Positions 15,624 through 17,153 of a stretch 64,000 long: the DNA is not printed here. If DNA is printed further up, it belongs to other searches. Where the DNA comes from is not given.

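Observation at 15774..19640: Cofactor-biosynthesis AMG cluster: fused CoaD-CoaE, bS21 and PncB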

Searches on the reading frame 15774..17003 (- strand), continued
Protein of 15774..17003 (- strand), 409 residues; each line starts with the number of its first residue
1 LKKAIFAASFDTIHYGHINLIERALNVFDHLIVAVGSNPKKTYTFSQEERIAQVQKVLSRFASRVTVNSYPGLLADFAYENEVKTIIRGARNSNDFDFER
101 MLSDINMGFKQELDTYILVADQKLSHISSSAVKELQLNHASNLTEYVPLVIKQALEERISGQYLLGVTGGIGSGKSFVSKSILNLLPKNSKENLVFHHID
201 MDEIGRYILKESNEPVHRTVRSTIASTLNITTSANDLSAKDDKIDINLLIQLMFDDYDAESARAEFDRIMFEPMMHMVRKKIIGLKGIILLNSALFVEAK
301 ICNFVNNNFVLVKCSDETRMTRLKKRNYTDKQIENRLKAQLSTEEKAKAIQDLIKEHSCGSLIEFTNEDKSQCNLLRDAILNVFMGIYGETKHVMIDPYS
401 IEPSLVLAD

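Call 31: find_related_loci(query=A1, collection=viral_contigs, flank=10000)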
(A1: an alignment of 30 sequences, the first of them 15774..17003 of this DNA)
Query A1 (409 aa) in viral_contigs; peptide patterns used: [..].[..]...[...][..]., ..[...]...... (x = any residue, [..] = any of these).
264 stretches matched a pattern; 23 encode a relative of the query (tblastn E <= 1e-3); 23 distinct loci.
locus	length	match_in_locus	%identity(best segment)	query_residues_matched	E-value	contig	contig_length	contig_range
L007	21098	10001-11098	41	1-375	9e-91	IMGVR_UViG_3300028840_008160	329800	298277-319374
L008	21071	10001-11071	43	1-367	1e-86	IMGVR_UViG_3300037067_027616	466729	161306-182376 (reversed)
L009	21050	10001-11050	40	1-367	9e-78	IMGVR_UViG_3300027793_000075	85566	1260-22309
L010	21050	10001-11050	40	1-367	2e-77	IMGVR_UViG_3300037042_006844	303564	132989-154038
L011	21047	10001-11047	40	2-367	4e-72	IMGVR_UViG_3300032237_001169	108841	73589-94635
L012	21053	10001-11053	38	1-367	5e-71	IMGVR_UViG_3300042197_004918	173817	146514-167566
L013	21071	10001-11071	34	1-368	2e-62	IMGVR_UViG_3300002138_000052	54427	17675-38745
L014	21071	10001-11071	34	1-368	2e-62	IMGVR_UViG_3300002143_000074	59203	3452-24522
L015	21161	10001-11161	42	1-388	1e-89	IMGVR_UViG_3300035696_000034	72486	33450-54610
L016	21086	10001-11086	36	1-368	8e-59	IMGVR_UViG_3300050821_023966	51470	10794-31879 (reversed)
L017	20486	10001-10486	37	2-157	1e-19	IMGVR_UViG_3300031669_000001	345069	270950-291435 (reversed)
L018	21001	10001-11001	31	1-348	4e-26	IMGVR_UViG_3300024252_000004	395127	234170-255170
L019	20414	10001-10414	32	2-135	1e-13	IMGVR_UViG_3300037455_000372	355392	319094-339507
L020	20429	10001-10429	33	2-135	9e-13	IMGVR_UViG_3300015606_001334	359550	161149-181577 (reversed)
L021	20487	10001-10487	29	2-178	1e-14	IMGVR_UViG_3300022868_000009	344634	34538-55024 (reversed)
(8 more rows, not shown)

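Call 32: find_related_loci(query=A1, collection=genome_contigs, flank=5000)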
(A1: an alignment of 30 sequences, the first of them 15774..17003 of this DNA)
Query A1 (409 aa) in genome_contigs; peptide patterns used: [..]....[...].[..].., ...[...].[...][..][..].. (x = any residue, [..] = any of these).
600 stretches matched a pattern (row limit reached: there are more); 587 encode a relative of the query (tblastn E <= 1e-3); the best 80 are kept; 80 distinct loci.
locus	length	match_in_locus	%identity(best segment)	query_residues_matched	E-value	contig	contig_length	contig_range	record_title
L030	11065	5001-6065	41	1-369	3e-85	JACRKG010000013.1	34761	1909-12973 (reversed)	MAG: Candidatus Woesearchaeota archaeon isolate NC_groundwater_1849_Pr3_B-0.1um_32_19 SR-2_scaffold_141_464125, whole ge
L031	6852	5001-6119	38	1-389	1e-81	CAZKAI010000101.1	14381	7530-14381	MAG TPA_asm: uncultured Pirellulales bacterium isolate binchicken_co117_24 genome assembly, contig: NODE_7692_length_143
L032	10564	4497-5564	41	1-369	4e-81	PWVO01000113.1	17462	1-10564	MAG: Candidatus Woesearchaeota archaeon isolate CSSed11_301m CS-Sed11-C3882, whole genome shotgun sequence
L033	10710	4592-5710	40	1-392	1e-80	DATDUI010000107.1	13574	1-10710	MAG TPA_asm: Candidatus Nanoarchaeia archaeon isolate SMAG_U8054 k141_78127, whole genome shotgun sequence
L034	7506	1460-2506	41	1-362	5e-80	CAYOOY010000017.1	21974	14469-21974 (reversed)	MAG TPA_asm: uncultured Methanosarcinales archaeon isolate binchicken_co141_64 genome assembly, contig: NODE_10476_lengt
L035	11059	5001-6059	39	2-367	7e-79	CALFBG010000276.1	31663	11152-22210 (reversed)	MAG: uncultured Saprospiraceae bacterium isolate H3_Bin_Bin_188_1_1 genome assembly, contig: c_000000001929, whole genom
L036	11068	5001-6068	42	1-369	1e-78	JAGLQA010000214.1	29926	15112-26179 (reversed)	MAG: Candidatus Aminicenantes bacterium isolate RS_8_31 ROV157_8.bin.31.fa_214, whole genome shotgun sequence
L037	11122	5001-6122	37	1-387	1e-78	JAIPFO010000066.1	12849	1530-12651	MAG: Phycisphaerae bacterium isolate Tobar13.5m-G41 Tobar13-5m-C5581, whole genome shotgun sequence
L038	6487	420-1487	39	1-369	3e-77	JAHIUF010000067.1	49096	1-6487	MAG: Nanoarchaeota archaeon isolate MM_PC_MetaG.mb.241 MM_PC_MetaG.mb.241_k141_1411408, whole genome shotgun sequence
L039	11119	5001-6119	38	1-381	3e-77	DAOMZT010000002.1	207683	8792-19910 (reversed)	MAG TPA_asm: archaeon isolate AMR_MDS_3992 NODE_10_length_207683_cov_10.526726, whole genome shotgun sequence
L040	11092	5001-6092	38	1-377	7e-77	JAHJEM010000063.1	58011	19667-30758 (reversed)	MAG: Nanoarchaeota archaeon isolate Modern_marine_glass_biofilm.mb.128 Modern_marine_gla.mb.128_k141_540347, whole genom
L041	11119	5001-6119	38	3-385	1e-76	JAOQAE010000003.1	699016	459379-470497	MAG: Bacteroidetes bacterium isolate RYN_274 scaffold_297698, whole genome shotgun sequence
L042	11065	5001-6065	40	1-367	3e-76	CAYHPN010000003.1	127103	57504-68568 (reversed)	MAG TPA_asm: Candidatus Woesearchaeota archaeon isolate ERP119705_co14_220 genome assembly, contig: NODE_55_length_12710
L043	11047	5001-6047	39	1-362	8e-76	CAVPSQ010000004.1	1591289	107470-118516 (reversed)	MAG: uncultured proteobacterium isolate MFD00032.bin.1.267 genome assembly, contig: contig_3079, whole genome shotgun se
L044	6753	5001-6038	40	3-362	5e-76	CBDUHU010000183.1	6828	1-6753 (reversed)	MAG TPA_asm: uncultured Kangiellaceae bacterium isolate SRR22808129_binner12_Refined_85 genome assembly, contig: ERZ2504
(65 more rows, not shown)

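Call 33: search_dna_similar(query=window:15774-17003:-, collection=phages, mode=protein, max_rows=25)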
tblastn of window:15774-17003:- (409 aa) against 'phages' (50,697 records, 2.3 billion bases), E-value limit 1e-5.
Records with a match: 65; places in all: 65; records where one place covers at least 80% of the query: 0.
Best place of each record, by identity: <60% 65.
By first word of the organism name: Prevotella 15; Bacteriophage 11; Brevundimonas 7; Listeria 6; uncultured 5; Caulobacter 5; Salmonella 3; Campylobacter 2; Enterococcus 2; Acinetobacter 2; and 6 more.
By host as written in the record: - 19; Prevotella sp. 15; Caulobacter vibrioides CB15 7; Listeria monocytogenes 6; Brevundimonas pondensis LVF1 6; Homo sapiens 2; Campylobacter jejuni 2; Staphylococcus aureus 1; and 7 more.
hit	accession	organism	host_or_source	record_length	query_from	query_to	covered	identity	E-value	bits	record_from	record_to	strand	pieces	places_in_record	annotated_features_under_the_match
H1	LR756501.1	uncultured phage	metagenomic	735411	4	348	80%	29.0%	4e-21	126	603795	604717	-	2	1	record has no annotation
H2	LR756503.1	uncultured phage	metagenomic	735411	4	348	80%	29.0%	4e-21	126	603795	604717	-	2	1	record has no annotation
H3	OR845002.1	Staphylococcus phage SA 1306 Kay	Staphylococcus aureus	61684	4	155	37%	38.2%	4e-22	104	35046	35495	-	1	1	record has no annotation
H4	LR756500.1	uncultured phage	metagenomic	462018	1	163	40%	34.6%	8e-15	82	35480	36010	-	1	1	record has no annotation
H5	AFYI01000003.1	Salmonella enterica subsp. enterica serovar Infantis str. ...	Homo sapiens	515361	2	169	41%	33.5%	3e-23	108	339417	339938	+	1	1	pantetheine-phosphate adenylyltransferase | formamidopyrimidine-DNA glycosylase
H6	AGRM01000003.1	Salmonella enterica subsp. houtenae str. ATCC BAA-1581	Homo sapiens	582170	2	168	41%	33.5%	4e-23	107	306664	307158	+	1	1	pantetheine-phosphate adenylyltransferase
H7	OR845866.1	Escherichia phage ECO95 1-6-1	Escherichia coli O157:H7 ATCC 43895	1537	2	168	41%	33.5%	4e-23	106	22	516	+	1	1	record has no annotation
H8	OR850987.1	Salmonella phage S.Kent 1-2-1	Salmonella enterica subsp. enterica ...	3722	2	168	41%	33.5%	1e-22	106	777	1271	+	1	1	record has no annotation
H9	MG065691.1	Campylobacter phage A11a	Campylobacter jejuni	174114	2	160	39%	35.2%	1e-23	109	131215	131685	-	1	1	record has no annotation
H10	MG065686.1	Campylobacter phage A18a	Campylobacter jejuni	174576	2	160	39%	35.2%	1e-23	109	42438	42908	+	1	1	record has no annotation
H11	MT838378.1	Bacteriophage sp.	human fecal samples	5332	1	157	38%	35.4%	6e-21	101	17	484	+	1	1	record has no annotation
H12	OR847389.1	Listeria phage LM 4-11-1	Listeria monocytogenes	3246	1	155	38%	34.8%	9e-21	100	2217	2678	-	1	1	record has no annotation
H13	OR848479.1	Listeria phage LM 4-14-1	Listeria monocytogenes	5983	1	155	38%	34.8%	1e-20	100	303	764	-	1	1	record has no annotation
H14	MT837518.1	Bacteriophage sp.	human fecal samples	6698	2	161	39%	32.5%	2e-16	87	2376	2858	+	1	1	record has no annotation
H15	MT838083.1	Bacteriophage sp.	human fecal samples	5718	1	148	36%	35.1%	8e-22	103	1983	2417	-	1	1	record has no annotation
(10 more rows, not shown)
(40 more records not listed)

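Call 42: find_encoding_contigs(protein=P0007, flank=10000, max_places=1)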
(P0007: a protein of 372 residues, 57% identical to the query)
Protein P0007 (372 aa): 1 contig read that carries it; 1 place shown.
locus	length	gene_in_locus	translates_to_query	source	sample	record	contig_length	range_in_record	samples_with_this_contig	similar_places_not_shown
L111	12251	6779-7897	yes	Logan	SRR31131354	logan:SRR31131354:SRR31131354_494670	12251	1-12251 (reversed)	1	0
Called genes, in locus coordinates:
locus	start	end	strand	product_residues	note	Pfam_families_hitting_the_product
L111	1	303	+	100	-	?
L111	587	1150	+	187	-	-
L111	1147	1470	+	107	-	-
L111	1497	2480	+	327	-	PF01336:tRNA_anti-codon, PF01966:HD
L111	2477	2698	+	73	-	-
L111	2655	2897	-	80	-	-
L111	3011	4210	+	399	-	PF17767:NAPRTase_N, PF04095:NAPRTase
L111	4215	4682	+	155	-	-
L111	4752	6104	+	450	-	PF00150:Cellulase, PF01301:Glyco_hydro_35, PF02449:Glyco_hydro_42 (faint)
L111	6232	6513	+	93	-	-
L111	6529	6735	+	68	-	PF01165:Ribosomal_S21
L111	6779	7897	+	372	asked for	PF01467:CTP_transf_like, PF01121:CoaE, PF13238:AAA_18 (weak)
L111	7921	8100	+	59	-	-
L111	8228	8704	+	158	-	PF00550:PP-binding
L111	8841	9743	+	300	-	PF08433:KTI12 (weak), PF13671:AAA_33, PF25109:HAD_PNKP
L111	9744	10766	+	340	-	PF09414:RNA_ligase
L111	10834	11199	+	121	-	-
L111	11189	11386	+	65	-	-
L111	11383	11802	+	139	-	PF00565:SNase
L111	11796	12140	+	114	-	-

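Call 55: find_encoding_contigs(protein=P0069, flank=6000, max_places=1)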
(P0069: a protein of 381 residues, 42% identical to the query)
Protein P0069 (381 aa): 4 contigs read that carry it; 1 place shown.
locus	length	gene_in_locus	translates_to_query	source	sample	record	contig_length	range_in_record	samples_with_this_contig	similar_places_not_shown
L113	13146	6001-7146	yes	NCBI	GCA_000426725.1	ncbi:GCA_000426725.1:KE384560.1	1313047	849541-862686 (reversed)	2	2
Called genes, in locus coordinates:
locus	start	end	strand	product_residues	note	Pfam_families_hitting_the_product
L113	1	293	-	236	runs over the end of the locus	PF24517:CBM96, PF06848:Disaggr_repeat (faint)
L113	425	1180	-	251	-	PF00072:Response_reg, PF04397:LytTR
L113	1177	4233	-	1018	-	PF23748:Beta-prop_LRRK2 (faint), PF07494:Reg_prop (weak), PF07495:Y_Y_Y, PF06580:His_kinase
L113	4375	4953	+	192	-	PF00027:cNMP_binding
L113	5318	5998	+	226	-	-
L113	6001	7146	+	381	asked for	PF01467:CTP_transf_like, PF07693:KAP_NTPase (weak), PF01121:CoaE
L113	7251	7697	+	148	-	PF07366:SnoaL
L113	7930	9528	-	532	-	-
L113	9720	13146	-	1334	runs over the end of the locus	PF01270:Glyco_hydro_8, PF17957:Big_7, PF19081:Ig_7, PF06452:CBM9_1, PF18962:Por_Secre_tail (weak)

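Call 56: find_encoding_contigs(protein=P0077, flank=6000, max_places=1)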
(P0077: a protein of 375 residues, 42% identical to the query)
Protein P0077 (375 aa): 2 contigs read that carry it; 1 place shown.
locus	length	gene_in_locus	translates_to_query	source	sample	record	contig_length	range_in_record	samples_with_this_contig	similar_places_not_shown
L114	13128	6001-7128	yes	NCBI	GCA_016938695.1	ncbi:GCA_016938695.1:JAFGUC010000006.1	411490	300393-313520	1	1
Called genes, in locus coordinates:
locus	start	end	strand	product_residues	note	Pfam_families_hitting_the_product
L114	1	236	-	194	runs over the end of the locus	-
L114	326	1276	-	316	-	PF01544:CorA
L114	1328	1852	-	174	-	PF00156:Pribosyltran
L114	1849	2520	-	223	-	PF01048:PNP_UDP_1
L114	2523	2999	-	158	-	PF09835:DUF2062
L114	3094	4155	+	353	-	PF01547:SBP_bac_1, PF13416:SBP_bac_8, PF13343:SBP_bac_6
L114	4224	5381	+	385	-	PF02743:dCache_1, PF00672:HAMP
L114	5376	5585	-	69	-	-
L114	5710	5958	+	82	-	PF01938:TRAM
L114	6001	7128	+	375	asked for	PF01467:CTP_transf_like, PF01121:CoaE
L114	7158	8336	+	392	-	PF00781:DAGK_cat, PF19279:YegS_C (weak)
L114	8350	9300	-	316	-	PF01037:AsnC_trans_reg (faint), PF13412:HTH_24 (weak)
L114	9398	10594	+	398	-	-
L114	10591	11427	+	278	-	PF02955:GSH-S_ATP, PF08443:RimK (weak)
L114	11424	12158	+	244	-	PF04909:Amidohydro_2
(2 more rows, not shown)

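Call 65: search_protein_representatives(protein=window:15774-17003:-)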
Query: 409 residues. Proteins with E-value up to 0.001 (for the whole library): 10106; up to 1e-10: 3934; up to 1e-30: 258. The best 150 are listed.
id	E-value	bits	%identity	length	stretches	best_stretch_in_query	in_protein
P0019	1.0e-121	423.2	58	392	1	2-374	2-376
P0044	3.8e-97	342.4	48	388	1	1-374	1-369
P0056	3.3e-88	313.0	46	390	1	2-371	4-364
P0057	4.0e-87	309.4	48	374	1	3-370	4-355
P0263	2.5e-84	300.2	45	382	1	1-368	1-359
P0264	2.0e-83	297.3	44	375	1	1-353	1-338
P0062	3.5e-81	289.9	42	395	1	3-367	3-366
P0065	1.9e-79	284.2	45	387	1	1-374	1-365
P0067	3.1e-78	280.2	44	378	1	1-380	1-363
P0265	3.4e-76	273.5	41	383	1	3-372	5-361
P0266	3.1e-75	270.3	49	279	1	32-314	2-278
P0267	3.1e-75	270.3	42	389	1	2-370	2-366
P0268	7.0e-75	269.2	40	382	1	1-374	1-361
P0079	1.2e-74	268.4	43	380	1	1-373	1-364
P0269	2.0e-74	267.6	42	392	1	1-380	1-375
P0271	3.1e-73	263.7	39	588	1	1-392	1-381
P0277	2.0e-68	247.9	40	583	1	1-372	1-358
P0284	4.6e-65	236.8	35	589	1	1-393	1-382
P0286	2.1e-64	234.7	37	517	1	1-370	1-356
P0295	5.9e-62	226.6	37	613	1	1-381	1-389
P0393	1.5e-43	166.0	33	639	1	2-394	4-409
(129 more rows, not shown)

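Call 66: search_protein_families(library=pfam, proteins=[P0271, P0277, P0284, P0286, P0393, P0295], max_evalue=0.01)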
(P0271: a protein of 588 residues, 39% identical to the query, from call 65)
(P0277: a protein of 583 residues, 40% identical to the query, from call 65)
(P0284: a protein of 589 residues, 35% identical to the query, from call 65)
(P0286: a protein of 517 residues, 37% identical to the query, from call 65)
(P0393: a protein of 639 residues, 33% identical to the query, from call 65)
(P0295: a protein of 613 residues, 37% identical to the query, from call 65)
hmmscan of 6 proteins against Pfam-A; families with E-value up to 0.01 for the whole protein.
P0271 (588 aa): 3 families
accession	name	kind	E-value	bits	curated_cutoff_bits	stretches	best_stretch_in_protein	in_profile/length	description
PF01121.26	CoaE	-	4e-24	85.7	27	1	161-336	1-167/180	Dephospho-CoA kinase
PF01467.32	CTP_transf_like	-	8e-15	55.7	21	1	11-132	7-131/133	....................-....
PF13401.12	AAA_22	-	0.0034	18.1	27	0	158-200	3-45/130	AAA domain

P0277 (583 aa): 4 families
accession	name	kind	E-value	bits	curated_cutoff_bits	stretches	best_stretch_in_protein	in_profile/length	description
PF01121.26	CoaE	-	1.8e-22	80.3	27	1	160-337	1-169/180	Dephospho-CoA kinase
PF01467.32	CTP_transf_like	-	3.6e-15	56.8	21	1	11-131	7-131/133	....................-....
PF13238.12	AAA_18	-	1.4e-06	29.2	29.4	1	162-319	1-118/128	AAA domain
PF08218.17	Citrate_ly_lig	-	0.0013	18.9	20.9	0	10-66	8-62/182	Citrate lyase ligase C-terminal domain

P0284 (589 aa): 4 families
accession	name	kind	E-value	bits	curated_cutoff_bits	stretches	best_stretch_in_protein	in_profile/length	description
PF01121.26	CoaE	-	6e-26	91.7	27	1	161-343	1-174/180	Dephospho-CoA kinase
PF01467.32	CTP_transf_like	-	3.7e-19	69.7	21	1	5-132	1-131/133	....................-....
PF08218.17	Citrate_ly_lig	-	0.00068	19.8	20.9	1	11-77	9-73/182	Citrate lyase ligase C-terminal domain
PF14516.12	AAA_35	-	0.0012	18.2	27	1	150-220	21-90/331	AAA-like domain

P0286 (517 aa): 4 families
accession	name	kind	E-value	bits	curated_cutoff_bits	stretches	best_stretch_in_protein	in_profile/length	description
PF01121.26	CoaE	-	4.9e-21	75.6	27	1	162-343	2-175/180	Dephospho-CoA kinase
PF01467.32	CTP_transf_like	-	1.2e-16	61.6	21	1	11-129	7-128/133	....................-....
PF13238.12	AAA_18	-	0.00099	20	29.4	1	164-319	2-118/128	AAA domain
PF08218.17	Citrate_ly_lig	-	0.002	18.3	20.9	1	10-69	8-65/182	Citrate lyase ligase C-terminal domain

P0393 (639 aa): 4 families
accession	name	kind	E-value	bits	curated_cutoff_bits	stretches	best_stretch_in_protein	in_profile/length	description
PF01121.26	CoaE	-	4.4e-20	72.6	27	2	253-368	62-174/180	Dephospho-CoA kinase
PF01467.32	CTP_transf_like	-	1.3e-14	55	21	1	8-135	2-131/133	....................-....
PF13238.12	AAA_18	-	0.00075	20.4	29.4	1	166-187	1-22/128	AAA domain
PF01583.26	APS_kinase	-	0.0072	16.8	21.1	0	165-207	4-46/152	Adenylylsulphate kinase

P0295 (613 aa): 5 families
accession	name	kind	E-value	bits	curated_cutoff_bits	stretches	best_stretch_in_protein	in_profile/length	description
PF01467.32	CTP_transf_like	-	1.6e-19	70.8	21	1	11-131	7-130/133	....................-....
PF01121.26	CoaE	-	3.2e-13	50.2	27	1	161-246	1-75/180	Dephospho-CoA kinase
PF08218.17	Citrate_ly_lig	-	0.00044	20.4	20.9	1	8-68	6-64/182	Citrate lyase ligase C-terminal domain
PF13238.12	AAA_18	-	0.0011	19.8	29.4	0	163-227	1-63/128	AAA domain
PF01966.28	HD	-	0.0037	18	22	0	434-491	2-59/116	HD domain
